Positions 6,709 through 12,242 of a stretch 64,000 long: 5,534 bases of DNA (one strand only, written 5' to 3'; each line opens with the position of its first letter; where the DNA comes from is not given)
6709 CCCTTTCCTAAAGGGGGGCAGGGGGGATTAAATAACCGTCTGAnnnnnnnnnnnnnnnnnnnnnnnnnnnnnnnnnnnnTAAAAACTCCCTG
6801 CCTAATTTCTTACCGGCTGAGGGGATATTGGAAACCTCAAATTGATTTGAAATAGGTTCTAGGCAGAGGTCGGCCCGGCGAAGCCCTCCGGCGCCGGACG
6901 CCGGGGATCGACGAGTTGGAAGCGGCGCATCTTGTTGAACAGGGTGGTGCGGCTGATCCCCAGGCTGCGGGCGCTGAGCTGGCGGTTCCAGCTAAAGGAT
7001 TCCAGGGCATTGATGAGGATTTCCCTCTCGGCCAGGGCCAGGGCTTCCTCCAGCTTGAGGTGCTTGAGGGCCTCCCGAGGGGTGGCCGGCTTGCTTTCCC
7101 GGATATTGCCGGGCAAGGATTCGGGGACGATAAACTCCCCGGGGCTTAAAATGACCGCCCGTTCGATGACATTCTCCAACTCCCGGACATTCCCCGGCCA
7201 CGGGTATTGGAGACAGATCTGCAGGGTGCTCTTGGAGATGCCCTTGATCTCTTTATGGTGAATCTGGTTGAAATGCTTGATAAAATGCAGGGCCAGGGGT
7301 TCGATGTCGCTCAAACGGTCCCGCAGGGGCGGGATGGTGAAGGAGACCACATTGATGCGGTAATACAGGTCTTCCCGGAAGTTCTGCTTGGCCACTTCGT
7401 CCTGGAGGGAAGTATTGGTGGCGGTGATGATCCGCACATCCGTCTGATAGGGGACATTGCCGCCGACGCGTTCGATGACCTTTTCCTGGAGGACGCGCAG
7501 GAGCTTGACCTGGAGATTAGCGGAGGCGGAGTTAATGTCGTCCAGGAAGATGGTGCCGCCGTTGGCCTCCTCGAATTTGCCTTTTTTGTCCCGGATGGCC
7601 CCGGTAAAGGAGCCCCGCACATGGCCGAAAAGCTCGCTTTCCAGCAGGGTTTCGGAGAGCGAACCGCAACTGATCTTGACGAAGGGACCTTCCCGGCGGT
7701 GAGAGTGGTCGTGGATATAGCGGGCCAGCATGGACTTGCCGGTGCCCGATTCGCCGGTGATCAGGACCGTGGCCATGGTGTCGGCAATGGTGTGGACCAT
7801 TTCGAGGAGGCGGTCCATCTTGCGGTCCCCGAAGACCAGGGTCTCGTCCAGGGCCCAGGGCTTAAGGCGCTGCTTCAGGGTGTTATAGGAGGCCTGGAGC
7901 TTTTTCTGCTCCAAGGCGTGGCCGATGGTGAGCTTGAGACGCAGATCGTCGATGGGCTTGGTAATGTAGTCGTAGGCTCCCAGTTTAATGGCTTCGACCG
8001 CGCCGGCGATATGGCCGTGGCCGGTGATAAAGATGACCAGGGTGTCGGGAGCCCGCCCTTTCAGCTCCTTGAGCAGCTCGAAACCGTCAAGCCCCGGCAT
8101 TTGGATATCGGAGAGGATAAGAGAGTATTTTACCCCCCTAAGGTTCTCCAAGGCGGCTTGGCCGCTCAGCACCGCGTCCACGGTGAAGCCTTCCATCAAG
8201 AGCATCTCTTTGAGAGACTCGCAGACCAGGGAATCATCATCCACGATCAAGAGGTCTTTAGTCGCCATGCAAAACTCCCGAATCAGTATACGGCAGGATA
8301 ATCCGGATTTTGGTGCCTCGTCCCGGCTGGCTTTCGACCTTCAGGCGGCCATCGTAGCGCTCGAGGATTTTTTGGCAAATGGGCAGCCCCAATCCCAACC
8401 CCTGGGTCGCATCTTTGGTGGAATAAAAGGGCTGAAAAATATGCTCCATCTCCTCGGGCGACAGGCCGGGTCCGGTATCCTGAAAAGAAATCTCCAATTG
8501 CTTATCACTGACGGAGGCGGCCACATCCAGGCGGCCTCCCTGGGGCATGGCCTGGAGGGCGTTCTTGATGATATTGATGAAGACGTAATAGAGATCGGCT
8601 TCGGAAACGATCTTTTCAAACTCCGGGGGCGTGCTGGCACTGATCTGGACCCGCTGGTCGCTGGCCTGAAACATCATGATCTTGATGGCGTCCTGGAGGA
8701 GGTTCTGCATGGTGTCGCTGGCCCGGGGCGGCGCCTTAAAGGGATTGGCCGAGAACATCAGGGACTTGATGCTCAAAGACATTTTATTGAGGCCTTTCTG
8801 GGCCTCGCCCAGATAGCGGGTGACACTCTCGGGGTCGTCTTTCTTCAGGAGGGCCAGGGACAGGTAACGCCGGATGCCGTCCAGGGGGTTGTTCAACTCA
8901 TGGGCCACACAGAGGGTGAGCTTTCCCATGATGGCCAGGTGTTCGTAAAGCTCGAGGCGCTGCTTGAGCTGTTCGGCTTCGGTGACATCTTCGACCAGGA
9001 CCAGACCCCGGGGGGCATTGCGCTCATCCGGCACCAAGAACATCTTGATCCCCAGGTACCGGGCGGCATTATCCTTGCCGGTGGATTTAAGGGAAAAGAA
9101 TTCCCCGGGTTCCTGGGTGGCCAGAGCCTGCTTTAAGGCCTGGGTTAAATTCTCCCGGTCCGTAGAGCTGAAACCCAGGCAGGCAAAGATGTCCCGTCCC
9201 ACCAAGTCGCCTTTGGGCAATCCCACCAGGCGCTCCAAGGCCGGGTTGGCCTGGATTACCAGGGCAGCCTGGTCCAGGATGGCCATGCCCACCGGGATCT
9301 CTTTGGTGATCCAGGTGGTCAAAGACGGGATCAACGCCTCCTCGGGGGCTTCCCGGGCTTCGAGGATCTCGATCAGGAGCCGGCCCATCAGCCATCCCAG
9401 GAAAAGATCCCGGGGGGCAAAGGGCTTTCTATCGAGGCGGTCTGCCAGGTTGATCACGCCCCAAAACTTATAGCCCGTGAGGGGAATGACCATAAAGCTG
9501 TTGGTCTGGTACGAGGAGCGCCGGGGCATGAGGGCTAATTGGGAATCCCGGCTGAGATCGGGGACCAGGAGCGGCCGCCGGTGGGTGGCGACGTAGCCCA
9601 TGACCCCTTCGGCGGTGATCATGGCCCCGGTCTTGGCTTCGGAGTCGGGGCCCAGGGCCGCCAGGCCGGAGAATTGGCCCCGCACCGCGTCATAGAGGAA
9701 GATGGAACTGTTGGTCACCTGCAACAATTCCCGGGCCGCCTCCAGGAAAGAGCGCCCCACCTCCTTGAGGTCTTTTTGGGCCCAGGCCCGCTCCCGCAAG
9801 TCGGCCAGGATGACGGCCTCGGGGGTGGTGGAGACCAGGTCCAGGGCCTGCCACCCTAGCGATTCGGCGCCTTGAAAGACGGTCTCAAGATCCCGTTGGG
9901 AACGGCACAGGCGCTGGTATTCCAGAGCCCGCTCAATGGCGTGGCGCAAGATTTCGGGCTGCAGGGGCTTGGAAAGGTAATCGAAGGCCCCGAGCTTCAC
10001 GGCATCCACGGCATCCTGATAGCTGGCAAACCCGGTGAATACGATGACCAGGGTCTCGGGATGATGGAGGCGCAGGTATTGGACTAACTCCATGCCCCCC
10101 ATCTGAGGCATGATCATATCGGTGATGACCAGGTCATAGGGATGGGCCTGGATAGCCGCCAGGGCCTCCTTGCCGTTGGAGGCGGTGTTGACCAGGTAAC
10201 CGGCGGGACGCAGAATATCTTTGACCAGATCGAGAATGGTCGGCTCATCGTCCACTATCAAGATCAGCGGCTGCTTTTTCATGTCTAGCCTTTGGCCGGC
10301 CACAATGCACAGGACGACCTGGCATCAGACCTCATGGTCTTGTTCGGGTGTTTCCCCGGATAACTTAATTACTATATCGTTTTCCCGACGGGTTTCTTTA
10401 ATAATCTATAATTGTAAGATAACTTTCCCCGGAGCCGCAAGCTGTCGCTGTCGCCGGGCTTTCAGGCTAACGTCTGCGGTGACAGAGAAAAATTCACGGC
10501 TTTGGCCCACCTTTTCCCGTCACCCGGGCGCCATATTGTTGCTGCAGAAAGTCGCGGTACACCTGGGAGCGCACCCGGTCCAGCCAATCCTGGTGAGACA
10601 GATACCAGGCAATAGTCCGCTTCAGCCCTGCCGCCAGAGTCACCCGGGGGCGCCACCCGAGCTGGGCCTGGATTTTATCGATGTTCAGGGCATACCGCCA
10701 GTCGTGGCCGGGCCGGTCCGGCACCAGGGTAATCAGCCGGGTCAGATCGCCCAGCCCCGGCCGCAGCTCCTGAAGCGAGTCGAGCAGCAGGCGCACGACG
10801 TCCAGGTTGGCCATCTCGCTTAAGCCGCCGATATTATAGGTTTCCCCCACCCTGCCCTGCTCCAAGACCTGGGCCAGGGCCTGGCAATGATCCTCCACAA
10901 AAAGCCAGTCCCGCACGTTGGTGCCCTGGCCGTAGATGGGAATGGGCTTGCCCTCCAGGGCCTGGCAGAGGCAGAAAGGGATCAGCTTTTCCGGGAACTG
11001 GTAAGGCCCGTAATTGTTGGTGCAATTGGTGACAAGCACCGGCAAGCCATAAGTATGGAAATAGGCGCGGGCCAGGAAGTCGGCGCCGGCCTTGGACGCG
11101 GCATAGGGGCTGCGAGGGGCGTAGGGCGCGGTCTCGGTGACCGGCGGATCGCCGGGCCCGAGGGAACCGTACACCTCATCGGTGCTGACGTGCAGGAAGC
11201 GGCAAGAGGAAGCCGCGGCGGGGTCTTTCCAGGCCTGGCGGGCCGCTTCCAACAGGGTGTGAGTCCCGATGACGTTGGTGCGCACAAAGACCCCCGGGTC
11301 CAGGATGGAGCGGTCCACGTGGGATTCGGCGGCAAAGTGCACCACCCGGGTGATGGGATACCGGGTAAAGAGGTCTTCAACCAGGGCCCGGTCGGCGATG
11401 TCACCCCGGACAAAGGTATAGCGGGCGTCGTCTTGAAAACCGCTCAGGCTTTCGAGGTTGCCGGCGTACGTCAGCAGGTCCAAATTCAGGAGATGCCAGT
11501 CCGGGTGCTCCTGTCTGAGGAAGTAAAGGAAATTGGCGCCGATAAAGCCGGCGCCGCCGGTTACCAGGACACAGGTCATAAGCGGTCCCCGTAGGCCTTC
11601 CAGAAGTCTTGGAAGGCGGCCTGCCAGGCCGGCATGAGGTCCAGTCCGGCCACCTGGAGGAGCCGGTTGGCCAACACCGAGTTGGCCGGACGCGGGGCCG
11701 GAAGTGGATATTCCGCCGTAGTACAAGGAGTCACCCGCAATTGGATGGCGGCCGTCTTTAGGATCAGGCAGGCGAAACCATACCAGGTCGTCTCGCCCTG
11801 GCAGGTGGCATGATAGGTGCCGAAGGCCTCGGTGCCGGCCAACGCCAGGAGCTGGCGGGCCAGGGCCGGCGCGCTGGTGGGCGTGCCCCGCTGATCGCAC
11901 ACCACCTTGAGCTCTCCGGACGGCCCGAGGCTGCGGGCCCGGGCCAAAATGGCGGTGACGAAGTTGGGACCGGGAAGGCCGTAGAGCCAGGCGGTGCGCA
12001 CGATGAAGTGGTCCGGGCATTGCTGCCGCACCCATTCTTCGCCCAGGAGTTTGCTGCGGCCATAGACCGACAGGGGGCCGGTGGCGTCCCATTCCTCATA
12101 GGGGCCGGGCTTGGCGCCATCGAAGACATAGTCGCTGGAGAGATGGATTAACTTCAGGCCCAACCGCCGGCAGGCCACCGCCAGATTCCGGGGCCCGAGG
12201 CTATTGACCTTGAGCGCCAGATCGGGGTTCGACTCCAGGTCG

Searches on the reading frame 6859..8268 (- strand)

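Call 13: search_protein_families(library=pfam, proteins=[window:6859-8268:-], max_evalue=0.001)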
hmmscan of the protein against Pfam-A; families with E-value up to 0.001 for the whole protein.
window:6859-8268:- (469 aa): 13 families
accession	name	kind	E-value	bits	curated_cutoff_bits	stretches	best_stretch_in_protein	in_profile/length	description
PF00158.32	Sigma54_activat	-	5.9e-67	225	20.2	1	147-309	4-166/168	Sigma-54 interaction domain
PF00072.30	Response_reg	-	2.9e-29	101.9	30.2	1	7-112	2-107/111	Response regulator receiver domain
PF25601.1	AAA_lid_14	-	1.8e-26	92.2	27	1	316-399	1-84/87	AAA+ ATPase lid domain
PF14532.12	Sigma54_activ_2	-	1.8e-20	74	25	1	150-315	6-138/138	Sigma-54 interaction domain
PF02954.25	HTH_8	-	7.9e-12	45.2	22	1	410-450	2-42/42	Bacterial regulatory protein, Fis family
PF07728.20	AAA_5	-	2.2e-10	41.1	22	1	168-296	2-134/139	AAA domain (dynein-related subfamily)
PF18024.7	HTH_50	-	7.8e-09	35.5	27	1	405-452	3-49/50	Helix-turn-helix domain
PF00004.35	AAA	-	3.2e-08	34.5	21.2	1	168-296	1-118/131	ATPase family associated with various cellular activities (AAA)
PF13191.12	AAA_16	-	6.7e-08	33.6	32.6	1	148-220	6-85/167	AAA ATPase domain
PF07724.20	AAA_2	-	4.6e-06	27.2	27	1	164-297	2-136/166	AAA domain (Cdc48 subfamily)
PF01078.27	Mg_chelatase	-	1.1e-05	25.3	20.3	0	224-293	94-165/207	Magnesium chelatase, subunit ChlI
PF13401.12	AAA_22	-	9.1e-05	23.2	27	1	168-205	8-45/130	AAA domain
PF20030.5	bpMoxR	-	0.00015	21.4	27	1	152-311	18-170/205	MoxR domain in the MoxR-vWA-beta-propeller ternary systems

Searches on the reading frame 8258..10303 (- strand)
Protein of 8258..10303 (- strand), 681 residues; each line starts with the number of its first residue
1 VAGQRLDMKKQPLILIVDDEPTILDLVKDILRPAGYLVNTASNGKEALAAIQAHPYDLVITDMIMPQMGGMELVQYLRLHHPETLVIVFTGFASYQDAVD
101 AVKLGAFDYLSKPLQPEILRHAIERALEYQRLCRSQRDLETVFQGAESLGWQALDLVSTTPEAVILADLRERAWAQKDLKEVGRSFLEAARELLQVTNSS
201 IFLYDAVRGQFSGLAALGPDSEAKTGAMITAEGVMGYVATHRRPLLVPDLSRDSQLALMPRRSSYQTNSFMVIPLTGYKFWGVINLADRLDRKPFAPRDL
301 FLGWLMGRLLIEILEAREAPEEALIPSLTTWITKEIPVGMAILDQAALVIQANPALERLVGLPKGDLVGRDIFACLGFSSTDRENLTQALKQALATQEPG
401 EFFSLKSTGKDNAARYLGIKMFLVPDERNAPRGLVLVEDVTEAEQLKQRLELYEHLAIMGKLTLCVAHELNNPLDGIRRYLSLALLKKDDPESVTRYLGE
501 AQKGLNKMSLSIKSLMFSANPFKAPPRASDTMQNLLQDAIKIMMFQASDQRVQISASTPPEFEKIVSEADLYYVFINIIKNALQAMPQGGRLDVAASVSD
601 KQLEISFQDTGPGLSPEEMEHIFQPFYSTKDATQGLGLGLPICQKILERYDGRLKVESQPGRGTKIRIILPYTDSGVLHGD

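Call 13: search_protein_families(library=pfam, proteins=[window:8258-10303:-], max_evalue=0.001)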
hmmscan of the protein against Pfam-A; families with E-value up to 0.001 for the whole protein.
window:8258-10303:- (681 aa): 11 families
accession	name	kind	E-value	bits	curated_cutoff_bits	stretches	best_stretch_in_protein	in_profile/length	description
PF00072.30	Response_reg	-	1.5e-31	109.3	30.2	1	14-124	1-111/111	Response regulator receiver domain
PF02518.31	HATPase_c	-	2.1e-27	96.2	26.4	1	568-673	3-110/111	Histidine kinase-, DNA gyrase B-, and HSP90-like ATPase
PF01590.32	GAF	-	5e-10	40.5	22.4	1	178-300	1-119/133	GAF domain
PF08448.16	PAS_4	-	2.7e-07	31.2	23.1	1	335-444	3-109/110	PAS fold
PF13185.12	GAF_2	-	3.2e-07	31.1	28.6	1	177-309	2-130/136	GAF domain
PF13426.13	PAS_9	-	3.4e-06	27.7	27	1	337-442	1-103/103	PAS domain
PF00512.31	HisKA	-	6.8e-06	26.5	26.9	1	466-516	9-58/66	His Kinase A (phospho-acceptor) domain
PF00989.32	PAS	-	2.7e-05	24.6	22.6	1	336-421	10-93/113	PAS fold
PF14501.12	HATPase_c_5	-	0.00012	22.3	22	1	568-659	3-91/102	GHKL domain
PF13188.13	PAS_8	-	0.00015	22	21.8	0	336-381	10-55/65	PAS domain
PF13492.12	GAF_3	-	0.00021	22.1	27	0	181-300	4-113/129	GAF domain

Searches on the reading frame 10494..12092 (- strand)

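Call 13: search_protein_families(library=pfam, proteins=[window:10494-12092:-], max_evalue=0.001)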
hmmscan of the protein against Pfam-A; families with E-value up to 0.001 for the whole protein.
window:10494-12092:- (532 aa): 6 families
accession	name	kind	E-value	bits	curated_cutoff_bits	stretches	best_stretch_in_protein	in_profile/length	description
PF16363.11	GDP_Man_Dehyd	-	5.8e-86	289.4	27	1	176-492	1-331/332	GDP-mannose 4,6 dehydratase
PF01370.27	Epimerase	-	1.1e-61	208.8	20.9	1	175-422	1-240/240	NAD dependent epimerase/dehydratase family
PF02719.21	Polysacc_synt_2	-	4.8e-10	39.5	20.2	1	175-287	1-118/293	Polysaccharide biosynthesis protein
PF01073.25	3Beta_HSD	-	4.4e-08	32.9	22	1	176-339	1-155/280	3-beta hydroxysteroid dehydrogenase/isomerase family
PF04321.23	RmlD_sub_bind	-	1.4e-07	31.3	27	1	175-336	3-131/287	RmlD substrate binding domain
PF07993.18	NAD_binding_4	-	3e-07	30.3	20.1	1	178-357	2-204/258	Male sterility protein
